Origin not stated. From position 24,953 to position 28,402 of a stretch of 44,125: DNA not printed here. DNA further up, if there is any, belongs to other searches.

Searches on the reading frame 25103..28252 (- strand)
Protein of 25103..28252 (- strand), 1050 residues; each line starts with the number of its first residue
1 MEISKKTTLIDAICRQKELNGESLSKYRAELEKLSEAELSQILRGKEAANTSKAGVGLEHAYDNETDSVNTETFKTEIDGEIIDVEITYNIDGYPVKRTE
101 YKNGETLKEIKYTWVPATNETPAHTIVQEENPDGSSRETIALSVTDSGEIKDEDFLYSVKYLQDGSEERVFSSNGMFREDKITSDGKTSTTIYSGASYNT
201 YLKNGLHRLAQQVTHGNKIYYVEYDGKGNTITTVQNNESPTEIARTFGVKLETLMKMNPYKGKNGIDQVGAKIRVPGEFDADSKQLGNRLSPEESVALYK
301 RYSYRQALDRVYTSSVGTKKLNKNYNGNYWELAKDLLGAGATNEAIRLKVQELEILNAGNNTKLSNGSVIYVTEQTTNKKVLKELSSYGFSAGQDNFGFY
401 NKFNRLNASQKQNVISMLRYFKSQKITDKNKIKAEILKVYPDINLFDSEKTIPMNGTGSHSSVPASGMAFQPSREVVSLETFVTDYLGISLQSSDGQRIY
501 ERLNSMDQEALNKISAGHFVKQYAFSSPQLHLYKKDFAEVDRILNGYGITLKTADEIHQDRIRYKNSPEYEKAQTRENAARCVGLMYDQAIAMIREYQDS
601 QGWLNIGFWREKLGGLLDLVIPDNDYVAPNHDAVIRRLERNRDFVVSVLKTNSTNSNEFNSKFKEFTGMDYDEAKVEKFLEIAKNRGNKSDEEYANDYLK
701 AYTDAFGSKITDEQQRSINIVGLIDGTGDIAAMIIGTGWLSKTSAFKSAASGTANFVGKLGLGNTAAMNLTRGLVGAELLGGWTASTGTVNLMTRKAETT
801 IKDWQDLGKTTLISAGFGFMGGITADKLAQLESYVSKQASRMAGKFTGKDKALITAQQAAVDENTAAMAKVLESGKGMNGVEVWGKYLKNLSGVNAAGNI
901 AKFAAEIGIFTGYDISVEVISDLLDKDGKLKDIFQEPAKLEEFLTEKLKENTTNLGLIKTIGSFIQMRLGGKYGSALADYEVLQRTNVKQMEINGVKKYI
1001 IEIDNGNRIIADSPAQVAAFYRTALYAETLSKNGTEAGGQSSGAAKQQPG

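Call 83: find_homologous_proteins(query=window:25103-28252:-, max_evalue=0.00001)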
Query window:25103-28252:- (1050 aa): 1 proteins with E <= 0.00001 among 8000 candidates.
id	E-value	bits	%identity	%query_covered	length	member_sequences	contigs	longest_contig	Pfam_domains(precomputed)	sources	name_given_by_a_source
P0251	1.0e-133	466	34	91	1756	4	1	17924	-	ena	-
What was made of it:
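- Tried and rejected: A search with the N-terminal 1050 aa, meant to find module-less relatives, gave a single hit (call 83).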
